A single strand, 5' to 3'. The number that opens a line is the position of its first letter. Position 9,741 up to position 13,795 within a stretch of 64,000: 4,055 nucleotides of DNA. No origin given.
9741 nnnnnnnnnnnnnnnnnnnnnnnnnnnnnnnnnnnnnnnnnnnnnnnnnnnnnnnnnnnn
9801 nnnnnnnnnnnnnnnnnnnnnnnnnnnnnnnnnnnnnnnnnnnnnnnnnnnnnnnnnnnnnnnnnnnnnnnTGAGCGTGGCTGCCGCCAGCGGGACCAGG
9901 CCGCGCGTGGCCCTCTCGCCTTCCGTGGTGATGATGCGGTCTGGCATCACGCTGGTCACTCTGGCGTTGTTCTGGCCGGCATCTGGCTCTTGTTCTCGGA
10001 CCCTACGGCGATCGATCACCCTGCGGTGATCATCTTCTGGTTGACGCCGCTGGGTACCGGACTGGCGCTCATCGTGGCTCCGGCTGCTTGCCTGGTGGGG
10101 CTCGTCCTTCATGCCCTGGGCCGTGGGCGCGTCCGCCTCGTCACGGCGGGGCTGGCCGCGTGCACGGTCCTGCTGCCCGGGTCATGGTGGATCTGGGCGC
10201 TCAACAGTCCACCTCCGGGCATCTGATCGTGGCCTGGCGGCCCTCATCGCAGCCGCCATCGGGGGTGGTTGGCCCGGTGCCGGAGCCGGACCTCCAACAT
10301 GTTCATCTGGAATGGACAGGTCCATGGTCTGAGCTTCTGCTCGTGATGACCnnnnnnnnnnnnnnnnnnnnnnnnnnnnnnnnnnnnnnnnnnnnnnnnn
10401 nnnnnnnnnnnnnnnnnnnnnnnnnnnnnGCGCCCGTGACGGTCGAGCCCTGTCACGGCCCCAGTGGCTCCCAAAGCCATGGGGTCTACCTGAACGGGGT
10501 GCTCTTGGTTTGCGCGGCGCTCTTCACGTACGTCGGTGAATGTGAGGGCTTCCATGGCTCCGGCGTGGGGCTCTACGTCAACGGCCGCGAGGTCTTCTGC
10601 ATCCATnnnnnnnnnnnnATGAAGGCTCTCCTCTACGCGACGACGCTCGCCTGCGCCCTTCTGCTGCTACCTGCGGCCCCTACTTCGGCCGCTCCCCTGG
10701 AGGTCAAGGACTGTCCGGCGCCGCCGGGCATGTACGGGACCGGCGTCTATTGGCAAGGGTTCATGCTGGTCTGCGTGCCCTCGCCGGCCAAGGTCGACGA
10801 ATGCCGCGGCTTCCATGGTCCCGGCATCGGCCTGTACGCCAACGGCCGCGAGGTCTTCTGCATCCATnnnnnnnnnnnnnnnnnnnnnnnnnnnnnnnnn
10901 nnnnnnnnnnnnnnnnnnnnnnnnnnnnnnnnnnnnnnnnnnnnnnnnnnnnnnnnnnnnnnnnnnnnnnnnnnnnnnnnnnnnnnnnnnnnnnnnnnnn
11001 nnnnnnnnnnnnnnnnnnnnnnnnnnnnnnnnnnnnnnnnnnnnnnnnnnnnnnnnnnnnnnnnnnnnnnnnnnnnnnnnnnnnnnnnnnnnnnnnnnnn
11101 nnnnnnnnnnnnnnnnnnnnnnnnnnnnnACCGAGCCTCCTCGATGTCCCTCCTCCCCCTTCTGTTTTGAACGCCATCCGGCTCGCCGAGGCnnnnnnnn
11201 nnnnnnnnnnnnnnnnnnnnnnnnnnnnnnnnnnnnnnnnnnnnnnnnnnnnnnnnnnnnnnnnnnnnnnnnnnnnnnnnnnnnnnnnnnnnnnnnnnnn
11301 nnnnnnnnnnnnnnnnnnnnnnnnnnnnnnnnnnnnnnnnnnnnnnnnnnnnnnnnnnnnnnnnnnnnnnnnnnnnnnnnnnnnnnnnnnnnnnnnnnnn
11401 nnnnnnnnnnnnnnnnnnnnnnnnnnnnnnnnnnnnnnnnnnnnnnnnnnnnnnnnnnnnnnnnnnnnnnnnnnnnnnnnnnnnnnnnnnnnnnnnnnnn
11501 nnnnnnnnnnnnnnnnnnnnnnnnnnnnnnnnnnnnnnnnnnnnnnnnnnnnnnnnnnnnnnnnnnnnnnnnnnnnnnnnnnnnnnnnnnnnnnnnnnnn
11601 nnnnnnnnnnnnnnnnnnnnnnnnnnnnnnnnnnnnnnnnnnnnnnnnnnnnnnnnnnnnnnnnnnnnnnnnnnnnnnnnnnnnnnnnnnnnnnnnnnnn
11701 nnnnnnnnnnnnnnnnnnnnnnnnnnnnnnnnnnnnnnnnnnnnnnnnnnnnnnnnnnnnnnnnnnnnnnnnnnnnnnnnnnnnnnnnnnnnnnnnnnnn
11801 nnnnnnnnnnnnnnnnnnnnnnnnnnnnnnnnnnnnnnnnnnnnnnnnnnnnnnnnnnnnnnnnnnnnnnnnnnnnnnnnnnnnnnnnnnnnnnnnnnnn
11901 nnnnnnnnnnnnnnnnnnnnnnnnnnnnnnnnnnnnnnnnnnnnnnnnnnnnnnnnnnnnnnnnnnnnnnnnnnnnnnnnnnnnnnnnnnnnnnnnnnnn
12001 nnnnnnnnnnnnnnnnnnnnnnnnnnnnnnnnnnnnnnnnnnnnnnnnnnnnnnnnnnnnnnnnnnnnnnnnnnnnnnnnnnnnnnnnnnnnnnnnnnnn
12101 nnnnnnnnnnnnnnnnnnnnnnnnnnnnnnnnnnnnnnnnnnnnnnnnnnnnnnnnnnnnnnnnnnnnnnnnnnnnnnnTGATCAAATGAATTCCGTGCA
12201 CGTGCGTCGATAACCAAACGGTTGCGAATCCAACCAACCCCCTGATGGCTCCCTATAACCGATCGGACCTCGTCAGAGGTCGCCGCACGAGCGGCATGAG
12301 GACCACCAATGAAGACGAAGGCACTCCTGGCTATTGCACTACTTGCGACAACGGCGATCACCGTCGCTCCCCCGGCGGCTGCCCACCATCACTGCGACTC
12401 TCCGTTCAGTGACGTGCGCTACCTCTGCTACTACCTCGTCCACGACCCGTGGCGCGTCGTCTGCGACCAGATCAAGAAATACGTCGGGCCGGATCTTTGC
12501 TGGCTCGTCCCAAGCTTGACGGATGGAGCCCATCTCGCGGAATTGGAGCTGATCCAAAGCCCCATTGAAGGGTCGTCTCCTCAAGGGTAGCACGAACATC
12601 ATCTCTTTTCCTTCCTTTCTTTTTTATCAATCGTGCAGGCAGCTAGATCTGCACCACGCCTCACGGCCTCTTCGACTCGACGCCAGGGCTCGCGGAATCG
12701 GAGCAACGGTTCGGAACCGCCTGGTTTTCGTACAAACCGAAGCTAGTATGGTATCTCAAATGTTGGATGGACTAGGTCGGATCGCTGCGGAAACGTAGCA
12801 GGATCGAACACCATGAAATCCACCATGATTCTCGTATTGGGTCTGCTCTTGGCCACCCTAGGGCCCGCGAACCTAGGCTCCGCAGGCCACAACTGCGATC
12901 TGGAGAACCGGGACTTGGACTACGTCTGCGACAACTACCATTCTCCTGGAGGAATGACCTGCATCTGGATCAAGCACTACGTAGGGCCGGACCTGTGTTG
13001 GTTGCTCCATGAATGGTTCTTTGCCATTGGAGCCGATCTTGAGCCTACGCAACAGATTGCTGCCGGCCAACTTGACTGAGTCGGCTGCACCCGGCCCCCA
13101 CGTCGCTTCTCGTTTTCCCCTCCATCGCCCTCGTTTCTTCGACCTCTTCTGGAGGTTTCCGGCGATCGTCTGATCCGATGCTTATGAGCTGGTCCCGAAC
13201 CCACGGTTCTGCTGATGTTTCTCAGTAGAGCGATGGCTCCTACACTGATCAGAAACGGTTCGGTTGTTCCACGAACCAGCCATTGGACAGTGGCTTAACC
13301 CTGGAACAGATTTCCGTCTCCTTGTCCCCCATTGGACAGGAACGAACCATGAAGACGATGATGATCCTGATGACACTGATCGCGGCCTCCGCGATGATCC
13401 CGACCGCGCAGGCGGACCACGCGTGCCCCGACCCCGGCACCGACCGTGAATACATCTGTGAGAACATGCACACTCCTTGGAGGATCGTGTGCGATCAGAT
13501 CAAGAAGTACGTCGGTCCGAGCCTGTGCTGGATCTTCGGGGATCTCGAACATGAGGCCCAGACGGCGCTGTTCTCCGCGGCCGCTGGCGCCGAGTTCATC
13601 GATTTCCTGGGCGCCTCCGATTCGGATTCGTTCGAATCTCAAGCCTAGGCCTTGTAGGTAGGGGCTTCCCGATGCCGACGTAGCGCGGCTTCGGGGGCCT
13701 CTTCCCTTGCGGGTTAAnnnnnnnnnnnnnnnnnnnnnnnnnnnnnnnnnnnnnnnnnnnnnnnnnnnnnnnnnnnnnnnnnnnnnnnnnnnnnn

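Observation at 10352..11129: Tight operon of three paralogous small secreted 4-Cys proteins ending in C-I-H (family A)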

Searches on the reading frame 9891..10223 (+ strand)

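Call 54: search_protein_families(library=pfam, proteins=[window:9891-10223:+], max_evalue=1)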
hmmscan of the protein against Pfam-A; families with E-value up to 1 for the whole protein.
window:9891-10223:+ (111 aa): 2 families
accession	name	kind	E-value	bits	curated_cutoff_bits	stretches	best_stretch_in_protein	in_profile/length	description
PF12084.13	DUF3561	-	0.013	16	25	1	14-90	19-92/107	Protein of unknown function (DUF3561)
PF04809.18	HupH_C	-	0.29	11.4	23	1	72-105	42-78/118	HupH hydrogenase expression protein, C-terminal conserved region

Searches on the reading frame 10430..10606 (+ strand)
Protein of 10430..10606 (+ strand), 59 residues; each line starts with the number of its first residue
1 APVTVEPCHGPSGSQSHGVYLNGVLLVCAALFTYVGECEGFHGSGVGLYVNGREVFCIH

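Call 20: search_protein_representatives(alignment_id=A2)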
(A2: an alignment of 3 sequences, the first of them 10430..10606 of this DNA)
Query: 3 sequences, 59 profile positions. Proteins with E-value up to 0.001 (for the whole library): 7; up to 1e-10: 3; up to 1e-30: 2. The best 7 are listed.
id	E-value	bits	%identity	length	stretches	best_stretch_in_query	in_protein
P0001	4.4e-33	129.0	-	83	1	1-59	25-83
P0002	6.9e-31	122.0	-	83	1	1-59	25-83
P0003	1.6e-11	60.0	-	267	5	4-30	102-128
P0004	2.1e-09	53.2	-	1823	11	7-36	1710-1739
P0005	3.2e-09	52.6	-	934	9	11-31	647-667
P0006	2.3e-08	49.9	-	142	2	3-58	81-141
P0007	2.7e-06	43.2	-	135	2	3-58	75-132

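Call 22: predict_structure(alignment_id=A2)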
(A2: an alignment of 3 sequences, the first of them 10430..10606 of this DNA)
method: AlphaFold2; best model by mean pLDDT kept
length: 59 residues; sequences in the alignment: 3
mean_pLDDT: 77.4   pTM: 0.49
mean pLDDT of the five models: 77.4, 76.6, 76.2, 74.7, 64.8
residues with pLDDT >= 90: 0; 70-90: 47; 50-70: 12; < 50: 0
segments of 3 or more residues with pLDDT < 50: none
pLDDT, mean of each block of 10 residues (from residue 1): 78 76 83 74 76 79
secondary structure, 60 per line:
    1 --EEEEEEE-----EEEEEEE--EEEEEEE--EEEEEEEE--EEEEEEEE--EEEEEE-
elements in order: E3-9 E15-21 E24-30 E33-40 E43-50 E53-58

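Call 23: find_encoding_contigs(protein=P0006, flank=6000)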
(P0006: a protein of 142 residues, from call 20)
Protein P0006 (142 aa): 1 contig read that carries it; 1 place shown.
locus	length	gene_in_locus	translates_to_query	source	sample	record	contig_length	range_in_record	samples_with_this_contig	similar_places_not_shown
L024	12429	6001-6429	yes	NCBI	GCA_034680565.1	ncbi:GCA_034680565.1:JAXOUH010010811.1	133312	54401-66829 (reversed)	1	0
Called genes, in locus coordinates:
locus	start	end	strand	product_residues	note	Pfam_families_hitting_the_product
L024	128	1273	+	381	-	PF02771:Acyl-CoA_dh_N, PF02770:Acyl-CoA_dh_M, PF00441:Acyl-CoA_dh_1, PF08028:Acyl-CoA_dh_2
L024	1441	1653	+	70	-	-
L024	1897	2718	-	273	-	PF01135:PCMT (weak), PF06325:PrmA, PF13489:Methyltransf_23, PF01209:Ubie_methyltran, PF13847:Methyltransf_31, PF08241:Methyltransf_11, PF08242:Methyltransf_12, PF13649:Methyltransf_25, +1 more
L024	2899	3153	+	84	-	-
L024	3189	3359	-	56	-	PF24333:DUF7501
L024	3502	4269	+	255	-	-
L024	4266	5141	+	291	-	-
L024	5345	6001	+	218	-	PF09997:DUF2238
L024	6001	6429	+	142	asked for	-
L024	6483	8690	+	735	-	PF04851:ResIII, PF00270:DEAD, PF22527:DEXQc_Suv3 (weak), PF00271:Helicase_C, PF20470:HTH_61 (weak), PF21280:Helicase_dom4_arc, PF14520:HHH_5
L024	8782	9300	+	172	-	PF08617:CGI-121 (weak)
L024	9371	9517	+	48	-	-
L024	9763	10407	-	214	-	-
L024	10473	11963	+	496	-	-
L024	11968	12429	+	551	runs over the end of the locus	-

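Call 24: find_encoding_contigs(protein=P0007, flank=6000)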
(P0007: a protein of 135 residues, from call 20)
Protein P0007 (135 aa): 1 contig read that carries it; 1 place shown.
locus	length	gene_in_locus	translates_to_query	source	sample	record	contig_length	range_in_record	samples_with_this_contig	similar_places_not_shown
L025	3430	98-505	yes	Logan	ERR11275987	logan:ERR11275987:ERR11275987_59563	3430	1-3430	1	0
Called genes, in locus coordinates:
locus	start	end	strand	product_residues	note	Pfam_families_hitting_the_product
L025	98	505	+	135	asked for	-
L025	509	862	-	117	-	PF13473:Cupredoxin_1, PF00127:Copper-bind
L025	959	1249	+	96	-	-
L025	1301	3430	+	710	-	?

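Call 31: fold_search(model_id=the predicted structure, library=pdb)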
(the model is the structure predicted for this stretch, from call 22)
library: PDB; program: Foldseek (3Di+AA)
matches with E <= 10: 151; with E <= 0.001: 0
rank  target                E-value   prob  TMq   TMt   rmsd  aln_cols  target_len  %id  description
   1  6wab_B                7.6e-01  0.13  0.29  0.17  11.1        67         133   16  Crystal structure of human galectin-4 C-terminal carbohydrate recognition domain in complex with galactose derivative (released 2021-04-07)
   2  4ylz_C                9.1e-01  0.11  0.27  0.14  11.2        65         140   17  Crystal structure of the human galectin-4 C-terminal carbohydrate recognition domain in complex with lacto-N-neotetrao (released 2015-07-01)
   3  2je8_A                1.2e+00  0.14  0.29  0.03  14.1        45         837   16  Structure of a beta-mannosidase from Bacteroides thetaiotaomicron (released 2007-02-06)
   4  5cbl_D                1.2e+00  0.10  0.27  0.14  11.2        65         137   17  Crystal structure of the C-terminal domain of human galectin-4 with lactose (released 2015-11-04)
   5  5cbl_C                1.2e+00  0.10  0.28  0.15  11.2        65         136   17  Crystal structure of the C-terminal domain of human galectin-4 with lactose (released 2015-11-04)
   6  5cbl_A                1.2e+00  0.09  0.28  0.15  11.3        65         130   17  Crystal structure of the C-terminal domain of human galectin-4 with lactose (released 2015-11-04)
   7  5bvt                  1.6e+00  0.12  0.27  0.15  11.3        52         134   13  Palmitate-bound pFABP5 (released 2015-08-05)
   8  3mx7                  1.9e+00  0.07  0.28  0.21  13.0        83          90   13  Crystal Structure Analysis of Human FAIM-NTD (released 2011-05-18)
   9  9ebw_C                2.0e+00  0.06  0.25  0.06   7.3        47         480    6  Chimeric fluorescence biosensor formed from a lactate-binding protein and GFP, bound to lactate (released 2025-03-19)
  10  2vqu_B                2.4e+00  0.11  0.32  0.03  13.9        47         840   17  Structural and biochemical evidence for a boat-like transition state in beta-mannosidases (released 2008-04-01)
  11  4ylz_A                2.7e+00  0.06  0.26  0.12  11.2        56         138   16  Crystal structure of the human galectin-4 C-terminal carbohydrate recognition domain in complex with lacto-N-neotetrao (released 2015-07-01)
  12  4bls_B                2.9e+00  0.12  0.35  0.09   8.2        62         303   16  P4 PROTEIN FROM BACTERIOPHAGE PHI12 Q278A MUTANT IN COMPLEX WITH AMPcPP (released 2013-08-21)
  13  8h02                  2.9e+00  0.10  0.30  0.25   9.2        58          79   10  Crystal structure of Synechococcus elongatus PCC 7942 RNA polymerase SI3-tail (released 2023-04-19)
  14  3emi                  2.9e+00  0.07  0.26  0.16   7.3        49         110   12  Crystal structure of Hia 307-422 non-adhesive domain (released 2008-11-04)
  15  7op6_A                2.9e+00  0.05  0.26  0.03  14.1        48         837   14  Bacteroides thetaiotaomicron mannosidase GH2 with beta-manno-configured cyclophellitol aziridine (released 2022-05-18)
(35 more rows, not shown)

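Call 44: search_protein_families(library=pfam, proteins=[P0006, P0007], max_evalue=10)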
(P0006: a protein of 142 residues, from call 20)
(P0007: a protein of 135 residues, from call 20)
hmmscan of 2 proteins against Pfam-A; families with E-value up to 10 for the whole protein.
P0006 (142 aa): 0 families

P0007 (135 aa): 1 family
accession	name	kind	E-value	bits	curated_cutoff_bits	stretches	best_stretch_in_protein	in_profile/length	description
PF08105.16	Antimicrobial10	-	0.29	11.7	25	1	9-41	9-40/50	Metchnikowin family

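Call 45: search_solved_structures(query=A2, max_evalue=10)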
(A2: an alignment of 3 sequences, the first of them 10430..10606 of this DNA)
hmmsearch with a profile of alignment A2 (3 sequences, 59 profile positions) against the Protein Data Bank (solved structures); distinct sequences matched with E-value up to 10: 1.
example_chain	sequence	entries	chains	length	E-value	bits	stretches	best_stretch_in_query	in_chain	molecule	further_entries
2d7n_A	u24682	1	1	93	1.1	12.4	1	3-43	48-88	Filamin-C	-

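Call 54: search_protein_families(library=pfam, proteins=[L024:5345-5998:+, L024:3502-4266:+, L024:4266-5138:+], max_evalue=1)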
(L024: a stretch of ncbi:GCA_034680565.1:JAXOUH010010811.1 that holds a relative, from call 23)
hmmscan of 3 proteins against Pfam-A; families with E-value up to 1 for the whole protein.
L024:5345-5998:+ (218 aa): 2 families
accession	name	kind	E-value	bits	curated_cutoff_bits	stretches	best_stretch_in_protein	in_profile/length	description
PF19845.4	DUF6320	-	0.043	14.1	29.9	1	30-172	20-153/186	Family of unknown function (DUF6320)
PF04892.17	VanZ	-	0.066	14.3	30.1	1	111-202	55-123/126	VanZ like family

L024:3502-4266:+ (255 aa): 8 families
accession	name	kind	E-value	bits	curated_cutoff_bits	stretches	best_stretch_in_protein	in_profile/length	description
PF13828.11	DUF4190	-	0.00014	22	35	1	73-136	1-59/62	Domain of unknown function (DUF4190)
PF10060.15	DUF2298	-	0.0065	15.9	27.8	1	72-142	272-347/488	Uncharacterized membrane protein (DUF2298)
PF11992.13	TgpA_N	-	0.01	15.3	30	1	72-148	108-186/333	TgpA N-terminal domain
PF13717.11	Zn_ribbon_4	-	0.062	13.7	30.3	0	3-17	20-34/36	zinc-ribbon domain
PF22747.2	Zn_ribbon_DUF2089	-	0.067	13.7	27.6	0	6-16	10-20/32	DUF2089 zinc ribbon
PF25737.1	Herpes_US8A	-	0.09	13.5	27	1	24-107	31-114/124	Herpesvirus US8.5 protein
PF13248.11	Zn_ribbon_3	-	0.099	12.6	27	0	9-16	3-10/26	zinc-ribbon domain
PF08271.17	Zn_Ribbon_TF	-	0.2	11.7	29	0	11-44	3-38/43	TFIIB zinc-binding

L024:4266-5138:+ (291 aa): 0 families

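Call 62: find_related_loci(query=A7, collection=metagenome_contigs, flank=6000)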
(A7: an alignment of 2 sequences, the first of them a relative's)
Query A7 (142 aa) in metagenome_contigs; peptide patterns used: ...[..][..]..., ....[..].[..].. (x = any residue, [..] = any of these).
471 stretches matched a pattern, but none encodes a relative of the query by tblastn (E <= 1e-3).

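Call 63: find_related_loci(query=A2, collection=genome_contigs, flank=5000)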
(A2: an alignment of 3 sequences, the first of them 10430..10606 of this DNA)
Query A2 (59 aa) in genome_contigs; peptide patterns used: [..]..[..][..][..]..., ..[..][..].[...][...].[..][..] (x = any residue, [..] = any of these).
43 stretches matched a pattern, but none encodes a relative of the query by tblastn (E <= 1e-3).

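Call 98: search_protein_families(library=pfam, proteins=[L024:3502-4266:+, L025:1301-3430:+], max_evalue=0.1)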
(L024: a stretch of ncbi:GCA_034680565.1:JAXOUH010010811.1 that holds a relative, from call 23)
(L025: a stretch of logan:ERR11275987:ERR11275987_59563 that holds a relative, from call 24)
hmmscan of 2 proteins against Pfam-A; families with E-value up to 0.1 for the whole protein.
L024:3502-4266:+ (255 aa): 7 families
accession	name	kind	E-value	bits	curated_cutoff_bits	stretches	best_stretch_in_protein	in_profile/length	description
PF13828.11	DUF4190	-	0.00014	22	35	1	73-136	1-59/62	Domain of unknown function (DUF4190)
PF10060.15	DUF2298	-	0.0065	15.9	27.8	1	72-142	272-347/488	Uncharacterized membrane protein (DUF2298)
PF11992.13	TgpA_N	-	0.01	15.3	30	1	72-148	108-186/333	TgpA N-terminal domain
PF13717.11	Zn_ribbon_4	-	0.062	13.7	30.3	0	3-17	20-34/36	zinc-ribbon domain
PF22747.2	Zn_ribbon_DUF2089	-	0.067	13.7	27.6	0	6-16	10-20/32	DUF2089 zinc ribbon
PF25737.1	Herpes_US8A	-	0.09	13.5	27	0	24-107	31-114/124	Herpesvirus US8.5 protein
PF13248.11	Zn_ribbon_3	-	0.099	12.6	27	0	9-16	3-10/26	zinc-ribbon domain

L025:1301-3430:+ (710 aa): 11 families
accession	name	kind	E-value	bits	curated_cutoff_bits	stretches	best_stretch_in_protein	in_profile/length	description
PF00270.35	DEAD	-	4.1e-31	108.4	26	1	26-183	2-163/167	DEAD/DEAH box helicase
PF21280.2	Helicase_dom4_arc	-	6.4e-29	100.8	27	1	526-644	2-125/125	Archaeal helicase, domain 4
PF00271.37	Helicase_C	-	7.1e-12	46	23.5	1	297-383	32-109/110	Helicase conserved C-terminal domain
PF14520.12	HHH_5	-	3.7e-10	40.6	27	1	651-702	3-54/57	Helix-hairpin-helix domain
PF04851.21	ResIII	-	1.5e-09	38.4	22.5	1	23-181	3-162/164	Type III restriction enzyme, res subunit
PF22527.2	DEXQc_Suv3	-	2.7e-06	27.5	27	1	45-158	20-114/154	DEXQ-box helicase domain of Suv3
PF20470.4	HTH_61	-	2.7e-05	24.9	24.3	1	389-480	1-91/92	Helix-turn-helix domain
PF00633.29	HHH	-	0.0027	17.9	24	0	685-700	13-28/30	Helix-hairpin-helix motif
PF10391.15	DNA_pol_lambd_f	-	0.013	15.7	29.8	0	657-679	8-30/51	Fingers domain of DNA polymerase lambda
PF12826.13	HHH_2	-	0.034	14.8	27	0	657-698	10-50/64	Helix-hairpin-helix motif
PF11731.14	Cdd1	-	0.036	14.7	25.5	0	683-700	6-23/86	Pathogenicity locus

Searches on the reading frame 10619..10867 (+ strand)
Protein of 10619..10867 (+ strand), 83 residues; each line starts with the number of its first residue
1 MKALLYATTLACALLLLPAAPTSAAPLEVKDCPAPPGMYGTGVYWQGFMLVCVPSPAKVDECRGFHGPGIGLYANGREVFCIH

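Call 6: search_protein_families(library=pfam, proteins=[window:10619-10867:+], max_evalue=1)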
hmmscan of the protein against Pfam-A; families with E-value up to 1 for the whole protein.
window:10619-10867:+ (83 aa): 0 families

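Call 7: search_protein_families(library=ncbifam, proteins=[window:10619-10867:+], max_evalue=1)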
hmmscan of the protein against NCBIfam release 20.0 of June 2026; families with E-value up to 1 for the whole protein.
window:10619-10867:+ (83 aa): 0 families

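Call 9: find_homologous_proteins(query=window:10619-10867:+, max_evalue=0.01)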
Query window:10619-10867:+ (83 aa): 1 proteins with E <= 0.01 among 2 candidates.
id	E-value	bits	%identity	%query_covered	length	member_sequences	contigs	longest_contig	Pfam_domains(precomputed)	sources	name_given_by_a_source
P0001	3.2e-51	189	100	100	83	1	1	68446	-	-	-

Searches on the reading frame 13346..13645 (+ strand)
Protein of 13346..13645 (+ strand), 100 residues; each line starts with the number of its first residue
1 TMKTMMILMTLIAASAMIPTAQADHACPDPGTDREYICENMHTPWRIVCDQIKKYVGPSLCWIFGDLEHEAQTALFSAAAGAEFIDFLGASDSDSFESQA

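Call 6: search_protein_families(library=pfam, proteins=[window:13346-13645:+], max_evalue=1)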
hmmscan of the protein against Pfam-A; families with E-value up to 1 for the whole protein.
window:13346-13645:+ (100 aa): 0 families

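Call 7: search_protein_families(library=ncbifam, proteins=[window:13346-13645:+], max_evalue=1)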
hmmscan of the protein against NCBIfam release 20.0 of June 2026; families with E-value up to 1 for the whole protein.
window:13346-13645:+ (100 aa): 1 family
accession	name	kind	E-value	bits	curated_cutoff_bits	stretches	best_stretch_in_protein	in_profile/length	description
NF042415.1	STY0301_fam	subfamily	0.11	12.3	22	1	3-53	2-53/137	STY0301 family protein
